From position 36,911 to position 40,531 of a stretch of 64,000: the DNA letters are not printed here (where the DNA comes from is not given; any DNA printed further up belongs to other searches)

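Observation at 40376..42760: Helicase-nuclease operon partner reduced to a 3' stub where a vapBC-ADH segment was inserted, flanked by a duplicated vapC 3' end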

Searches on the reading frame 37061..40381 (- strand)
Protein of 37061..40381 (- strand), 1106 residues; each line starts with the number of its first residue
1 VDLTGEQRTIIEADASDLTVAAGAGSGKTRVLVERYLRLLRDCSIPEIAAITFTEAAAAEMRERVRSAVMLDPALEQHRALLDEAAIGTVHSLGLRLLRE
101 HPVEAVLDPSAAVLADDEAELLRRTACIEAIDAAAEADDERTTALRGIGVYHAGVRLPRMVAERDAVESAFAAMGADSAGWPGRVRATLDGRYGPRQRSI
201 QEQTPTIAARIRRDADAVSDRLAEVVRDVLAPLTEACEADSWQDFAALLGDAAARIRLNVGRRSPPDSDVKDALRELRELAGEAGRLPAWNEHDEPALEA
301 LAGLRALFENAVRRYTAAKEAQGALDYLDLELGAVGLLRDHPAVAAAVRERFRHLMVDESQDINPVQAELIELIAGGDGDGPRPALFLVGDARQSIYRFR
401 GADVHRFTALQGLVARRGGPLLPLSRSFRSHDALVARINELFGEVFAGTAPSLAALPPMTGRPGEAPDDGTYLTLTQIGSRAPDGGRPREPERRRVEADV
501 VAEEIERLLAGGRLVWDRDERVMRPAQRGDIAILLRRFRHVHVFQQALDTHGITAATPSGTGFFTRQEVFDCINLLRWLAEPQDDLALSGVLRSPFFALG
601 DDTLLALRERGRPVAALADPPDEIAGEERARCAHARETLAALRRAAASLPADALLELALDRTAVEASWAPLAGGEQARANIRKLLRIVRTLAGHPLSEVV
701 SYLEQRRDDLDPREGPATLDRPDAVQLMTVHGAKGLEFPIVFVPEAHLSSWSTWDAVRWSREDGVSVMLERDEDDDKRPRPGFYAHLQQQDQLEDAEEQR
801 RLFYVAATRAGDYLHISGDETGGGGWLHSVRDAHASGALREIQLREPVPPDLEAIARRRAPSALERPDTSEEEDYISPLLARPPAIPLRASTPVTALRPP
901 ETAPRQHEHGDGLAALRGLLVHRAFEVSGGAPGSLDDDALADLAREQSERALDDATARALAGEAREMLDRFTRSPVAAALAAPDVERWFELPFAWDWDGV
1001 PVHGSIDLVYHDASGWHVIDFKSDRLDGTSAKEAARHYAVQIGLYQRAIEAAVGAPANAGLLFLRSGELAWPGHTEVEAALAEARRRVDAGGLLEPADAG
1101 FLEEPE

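Call 13: search_protein_families(library=pfam, proteins=[window:37061-40381:-], max_evalue=0.01)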
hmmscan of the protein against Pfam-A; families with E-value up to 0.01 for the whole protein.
window:37061-40381:- (1106 aa): 6 families
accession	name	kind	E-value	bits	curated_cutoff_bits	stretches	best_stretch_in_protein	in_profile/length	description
PF00580.27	UvrD-helicase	-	4.5e-56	191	23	1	4-410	2-266/271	UvrD/REP helicase N-terminal domain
PF13361.12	UvrD_C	-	3.9e-28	99.3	25.6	2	678-817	238-346/350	UvrD-like helicase C-terminal domain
PF13245.12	AAA_19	-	1.1e-15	58.4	25.1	1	11-400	5-134/134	AAA domain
PF12705.13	PDDEXK_1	-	5.8e-13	49.8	22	1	914-1066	33-191/247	PD-(D/E)XK nuclease superfamily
PF13538.12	UvrD_C_2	-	3.2e-09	36.9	27.4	1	727-745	4-22/52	UvrD-like helicase C-terminal domain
PF01443.25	Viral_helicase1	-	0.00011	22.6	21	0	19-86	2-69/228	Viral superfamily 1 RNA helicase core domain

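Call 14: find_related_loci(query=window:37061-40381:-, collection=genome_contigs, flank=10000)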
Query window:37061-40381:- (1106 aa) in genome_contigs; peptide patterns used: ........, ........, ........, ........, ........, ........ (x = any residue, [..] = any of these).
137 stretches matched a pattern; 49 encode a relative of the query (tblastn E <= 1e-3); 48 distinct loci.
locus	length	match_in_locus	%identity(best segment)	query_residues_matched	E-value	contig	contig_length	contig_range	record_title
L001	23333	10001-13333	80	1-1106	0e+0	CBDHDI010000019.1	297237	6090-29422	MAG: Dehalococcoidia bacterium isolate d0c5affc-a78a-4576-9923-169fe3940cd0 genome assembly, contig: contig_19, whole ge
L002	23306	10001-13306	77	1-1102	0e+0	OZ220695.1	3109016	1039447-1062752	MAG: Tepidiformaceae bacterium isolate d5d77930-af5a-4506-8b4e-3340c6a42e1f genome assembly, chromosome: 1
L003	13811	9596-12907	78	1-1104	0e+0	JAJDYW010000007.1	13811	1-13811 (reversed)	MAG: Dehalococcoidia bacterium isolate jk18x34bins.55 k141_506083, whole genome shotgun sequence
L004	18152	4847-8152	79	1-1106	0e+0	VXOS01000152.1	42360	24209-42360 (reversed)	MAG: Chloroflexi bacterium isolate SB0662_bin_38 NODE_901_length_42360_cov_51.355135, whole genome shotgun sequence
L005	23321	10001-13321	78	1-1106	0e+0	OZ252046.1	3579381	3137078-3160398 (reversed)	MAG: Dehalococcoidia bacterium isolate ad336184-ad58-47b0-9b5a-c7672a60f3bb genome assembly, chromosome: 1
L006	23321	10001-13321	78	1-1106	0e+0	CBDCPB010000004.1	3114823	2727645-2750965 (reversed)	MAG: Dehalococcoidia bacterium isolate 8ea35d84-8be8-4b26-9b51-5b82e401d502 genome assembly, contig: contig_4, whole gen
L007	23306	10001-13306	76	1-1106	0e+0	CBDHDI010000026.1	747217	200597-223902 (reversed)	MAG: Dehalococcoidia bacterium isolate d0c5affc-a78a-4576-9923-169fe3940cd0 genome assembly, contig: contig_26, whole ge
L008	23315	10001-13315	79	1-1106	0e+0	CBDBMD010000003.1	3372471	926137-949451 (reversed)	MAG: Dehalococcoidia bacterium isolate 82647b19-91a1-4440-b29b-303ca9d817fb genome assembly, contig: contig_3, whole gen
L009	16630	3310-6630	76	1-1106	0e+0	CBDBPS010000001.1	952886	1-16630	MAG: Dehalococcoidia bacterium isolate 2e9189d5-434a-42a8-84cf-86486d02cf1d genome assembly, contig: contig_1, whole gen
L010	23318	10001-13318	77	1-1106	0e+0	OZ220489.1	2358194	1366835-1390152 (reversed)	MAG: Tepidiformaceae bacterium isolate fe7a5560-ebd3-4005-b60b-c4614588a40b genome assembly, chromosome: 1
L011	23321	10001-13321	75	1-1106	0e+0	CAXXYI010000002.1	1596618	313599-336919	MAG: Dehalococcoidia bacterium isolate 855176fa-af6a-47bc-9da4-2a8a965af2fb genome assembly, contig: contig_2, whole gen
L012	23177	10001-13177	76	47-1106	0e+0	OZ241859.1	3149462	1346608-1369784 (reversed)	MAG: Tepidiformaceae bacterium isolate 61b899a4-e100-41bc-a9d1-12f25bf3ef07 genome assembly, chromosome: 1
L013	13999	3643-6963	63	1-1105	0e+0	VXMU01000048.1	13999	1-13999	MAG: Chloroflexi bacterium isolate SB0661_bin_44 NODE_3138_length_13999_cov_40.881741, whole genome shotgun sequence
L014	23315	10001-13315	63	4-1105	0e+0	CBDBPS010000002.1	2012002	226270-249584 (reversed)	MAG: Dehalococcoidia bacterium isolate 2e9189d5-434a-42a8-84cf-86486d02cf1d genome assembly, contig: contig_2, whole gen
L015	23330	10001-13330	63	1-1106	0e+0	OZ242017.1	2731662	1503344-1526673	MAG: Dehalococcoidia bacterium isolate 79033009-71bc-4738-9767-b53c0ebe850b genome assembly, chromosome: 1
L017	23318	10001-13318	77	1-1106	0e+0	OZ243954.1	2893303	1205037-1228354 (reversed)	MAG: Tepidiformaceae bacterium isolate 5a156b9f-3bc7-44f9-8ff7-2bfd56dfbc36 genome assembly, chromosome: 1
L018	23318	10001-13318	76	1-1106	0e+0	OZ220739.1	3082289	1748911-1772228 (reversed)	MAG: Tepidiformaceae bacterium isolate ddb3cf28-bb63-44a4-8fd1-08202229d10a genome assembly, chromosome: 1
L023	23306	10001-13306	79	1-1106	0e+0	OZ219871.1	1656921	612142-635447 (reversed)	MAG: Dehalococcoidia bacterium isolate adc01b0e-c114-4b94-a05b-fd73c1a39460 genome assembly, chromosome: 5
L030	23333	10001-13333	81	1-1106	0e+0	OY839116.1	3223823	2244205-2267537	MAG: Dehalococcoidia bacterium isolate 44b3abb6-b6b9-4f11-be96-93ee54cc77f6 genome assembly, chromosome: 1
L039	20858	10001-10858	95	821-1106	1e-162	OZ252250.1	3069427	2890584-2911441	MAG: Dehalococcoidia bacterium isolate 148742b7-5873-4ec1-8832-ba9e4de588a3 genome assembly, chromosome: 1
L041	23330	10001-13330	63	1-1106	0e+0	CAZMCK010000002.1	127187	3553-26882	MAG TPA_asm: uncultured Dehalococcoidaceae bacterium isolate SRP109090_co1_67 genome assembly, contig: NODE_107_length_1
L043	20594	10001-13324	62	1-1106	0e+0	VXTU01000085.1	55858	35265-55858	MAG: Chloroflexi bacterium isolate SB0666_bin_12 NODE_220_length_55858_cov_10.247460, whole genome shotgun sequence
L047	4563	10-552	50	922-1106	2e-39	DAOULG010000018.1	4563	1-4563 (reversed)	MAG TPA_asm: Dehalococcoidia bacterium isolate S8_388 25390, whole genome shotgun sequence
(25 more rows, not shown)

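Call 25: find_encoding_contigs(protein=window:37061-40381:-, flank=10000, max_places=10)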
Protein window:37061-40381:- (1106 aa): no gene with exactly this product is on record in the collection.

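Call 34: search_protein_families(library=ncbifam, proteins=[window:37061-40381:-, L030:6957-10010:+], max_evalue=0.001)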
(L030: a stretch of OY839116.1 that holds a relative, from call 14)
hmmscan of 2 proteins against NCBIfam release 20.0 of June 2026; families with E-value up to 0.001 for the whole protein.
window:37061-40381:- (1106 aa): 15 families
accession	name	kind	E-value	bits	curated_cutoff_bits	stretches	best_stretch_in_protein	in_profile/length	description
TIGR02785.1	addA_Gpos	equivalog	1.5e-89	301.3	707.65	3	300-818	333-878/1234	helicase-exonuclease AddAB subunit AddA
TIGR02784.1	addA_alphas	equivalog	3.9e-89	300.4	860.75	2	87-1063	112-1129/1138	double-strand break repair helicase AddA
NF008743.0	PRK11773.1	equivalog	3.4e-60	204.2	965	3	3-129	10-130/720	DNA helicase II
TIGR01075.1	uvrD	equivalog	1e-58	199.3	1144.45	3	3-128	5-124/715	DNA helicase II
TIGR01073.1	pcrA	equivalog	1e-54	186.1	911.2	3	309-409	167-262/725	DNA helicase PcrA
TIGR00609.1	recB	equivalog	9.6e-53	179.6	696.05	2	341-816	361-810/1175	exodeoxyribonuclease V subunit beta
TIGR01074.1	rep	equivalog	8.9e-48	163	951.45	3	5-133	4-126/668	DNA helicase Rep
NF010485.0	PRK13909.1-2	equivalog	2.2e-38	132.1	650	3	297-454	277-436/909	RecB-like helicase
NF008172.0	PRK10919.1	equivalog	1.7e-37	129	1168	3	1-101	1-95/673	DNA helicase Rep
NF010487.0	PRK13909.1-4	equivalog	1.2e-29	103.2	759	2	297-458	273-436/924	RecB-like helicase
NF008276.0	PRK11054.1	equivalog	1e-26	93.7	543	2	312-411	396-487/684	DNA helicase IV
NF008128.0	PRK10876.1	equivalog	5.5e-26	90.5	1697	2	341-810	367-809/1181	exodeoxyribonuclease V subunit beta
NF010484.0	PRK13909.1-1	equivalog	1.7e-12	45.9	1074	1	19-66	9-57/945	RecB-like helicase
NF010486.0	PRK13909.1-3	equivalog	8.4e-12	43.9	1109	2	353-444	332-425/921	RecB-like helicase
NF041464.1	HelD_BACSU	equivalog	1.4e-06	26.5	419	0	350-436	545-624/779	RNA polymerase recycling motor HelD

L030:6957-10010:+ (1017 aa): 4 families
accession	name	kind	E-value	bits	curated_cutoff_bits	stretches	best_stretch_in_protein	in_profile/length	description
TIGR02773.1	addB_Gpos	equivalog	4.1e-18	64.4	903.7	2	296-400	305-408/1159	helicase-exonuclease AddAB subunit AddB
TIGR03623.1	TIGR03623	subfamily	6.3e-17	61.1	299.6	2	185-491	117-395/876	probable DNA repair protein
TIGR02786.1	addB_alphas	equivalog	6.6e-14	51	486.5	1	742-931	752-926/1024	double-strand break repair protein AddB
TIGR02774.1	rexB_recomb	equivalog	8e-05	21.2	718.35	0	309-397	307-393/1076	ATP-dependent nuclease subunit B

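Call 35: search_protein_families(library=pfam, proteins=[L030:6957-10010:+], max_evalue=0.01)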
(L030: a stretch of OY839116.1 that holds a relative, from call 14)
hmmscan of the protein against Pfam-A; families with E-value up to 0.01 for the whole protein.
L030:6957-10010:+ (1017 aa): 5 families
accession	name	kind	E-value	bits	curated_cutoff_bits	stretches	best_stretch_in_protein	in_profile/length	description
PF12705.13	PDDEXK_1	-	2e-34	120.1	22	1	741-1007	1-247/247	PD-(D/E)XK nuclease superfamily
PF21445.3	ADDB_N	-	2.9e-05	23.8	26.6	1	49-267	2-239/290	ADDB, N-terminal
PF10926.14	DUF2800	-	0.0001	22.1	21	1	774-1008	29-234/368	Protein of unknown function (DUF2800)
PF13245.12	AAA_19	-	0.0061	17.2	25.1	0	39-257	6-120/134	AAA domain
PF13481.12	AAA_25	-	0.0062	16.6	27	1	33-107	20-99/195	AAA domain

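Call 36: search_solved_structures(query=L030:6957-10010:+, max_evalue=0.001)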
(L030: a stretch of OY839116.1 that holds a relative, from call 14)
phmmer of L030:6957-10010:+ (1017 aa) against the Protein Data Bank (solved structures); distinct sequences matched with E-value up to 0.001: 1.
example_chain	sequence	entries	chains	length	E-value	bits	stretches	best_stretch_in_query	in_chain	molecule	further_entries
3u44_B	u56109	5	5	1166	4.5e-08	34.8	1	287-390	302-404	ATP-dependent helicase/deoxyribonuclease subunit B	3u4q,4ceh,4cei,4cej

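Call 37: search_solved_structures(query=window:37061-40381:-, max_evalue=0.000001)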
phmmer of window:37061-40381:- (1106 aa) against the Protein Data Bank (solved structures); distinct sequences matched with E-value up to 0.000001: 24.
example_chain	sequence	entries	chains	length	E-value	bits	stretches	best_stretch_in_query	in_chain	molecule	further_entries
3u44_A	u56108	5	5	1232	3.2e-55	190.8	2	297-818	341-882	ATP-dependent helicase/nuclease subunit A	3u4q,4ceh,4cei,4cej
3lfu_A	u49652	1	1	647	9.6e-44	152.8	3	530-743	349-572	DNA helicase II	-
2is1_A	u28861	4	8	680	4.2e-43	150.7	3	530-744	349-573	DNA helicase II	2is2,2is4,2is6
4c2u_A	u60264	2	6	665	1.3e-34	122.5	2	305-411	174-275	DNA HELICASE II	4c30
4c2t_A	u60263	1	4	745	2.3e-34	121.7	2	303-411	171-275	DNA HELICASE II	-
1uaa_A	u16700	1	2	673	3.3e-34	121.2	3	524-743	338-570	PROTEIN (ATP-DEPENDENT DNA HELICASE REP.)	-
9dci_A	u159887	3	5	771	2.3e-33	118.4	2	313-408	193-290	ATP-dependent DNA helicase UvrD1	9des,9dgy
6ppu_B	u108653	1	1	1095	1e-30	109.7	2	4-122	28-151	UvrD/REP helicase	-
1pjr_A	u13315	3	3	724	1.1e-30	109.5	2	521-743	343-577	PCRA | ATP-DEPENDENT HELICASE PCRA | HELICASE PCRA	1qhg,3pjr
7sjr_B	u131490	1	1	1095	4.6e-30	107.5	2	4-122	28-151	DNA helicase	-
6ppr_B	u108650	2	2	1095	9.6e-30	106.4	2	4-122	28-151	UvrD/REP helicase | DNA 3'-5' helicase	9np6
6ppj_B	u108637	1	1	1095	1.1e-28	102.9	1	4-122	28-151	UvrD/REP helicase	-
2pjr_A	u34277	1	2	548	7.2e-23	83.7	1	3-101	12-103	PROTEIN (HELICASE PCRA)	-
8b1t_B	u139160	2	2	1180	1.2e-16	63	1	278-744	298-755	RecBCD enzyme subunit RecB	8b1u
6sjb_B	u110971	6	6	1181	1.2e-16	63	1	278-744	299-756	RecBCD enzyme subunit RecB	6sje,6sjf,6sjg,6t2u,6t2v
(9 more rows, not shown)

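Call 44: find_related_loci(query=window:37061-40381:-, collection=metagenome_contigs, flank=6000)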
Query window:37061-40381:- (1106 aa) in metagenome_contigs; peptide patterns used: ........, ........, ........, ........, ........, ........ (x = any residue, [..] = any of these).
144 stretches matched a pattern; 15 encode a relative of the query (tblastn E <= 1e-3); 15 distinct loci.
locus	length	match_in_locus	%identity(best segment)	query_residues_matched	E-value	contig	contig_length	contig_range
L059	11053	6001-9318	78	1-1106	0e+0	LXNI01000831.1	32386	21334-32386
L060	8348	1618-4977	74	1-1106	0e+0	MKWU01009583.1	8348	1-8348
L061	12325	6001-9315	63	4-1105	0e+0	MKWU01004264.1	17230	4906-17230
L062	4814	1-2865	61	154-1105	0e+0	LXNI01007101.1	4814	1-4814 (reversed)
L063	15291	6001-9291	53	4-1096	0e+0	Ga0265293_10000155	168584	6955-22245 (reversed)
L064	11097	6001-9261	53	3-1093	0e+0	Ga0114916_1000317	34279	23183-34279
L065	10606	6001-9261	53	3-1093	0e+0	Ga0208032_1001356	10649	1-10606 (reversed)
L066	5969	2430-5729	53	3-1104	0e+0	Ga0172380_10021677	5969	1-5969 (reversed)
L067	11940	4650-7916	52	3-1095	0e+0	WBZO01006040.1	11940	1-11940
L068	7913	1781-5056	48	1-1091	0e+0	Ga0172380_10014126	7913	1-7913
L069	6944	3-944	47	778-1093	2e-75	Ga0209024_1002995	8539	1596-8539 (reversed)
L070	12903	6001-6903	48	791-1093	4e-69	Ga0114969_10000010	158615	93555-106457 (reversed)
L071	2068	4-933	50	781-1091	4e-71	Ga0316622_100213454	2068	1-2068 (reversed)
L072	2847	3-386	54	969-1096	2e-29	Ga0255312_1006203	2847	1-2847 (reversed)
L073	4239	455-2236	27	12-816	1e-14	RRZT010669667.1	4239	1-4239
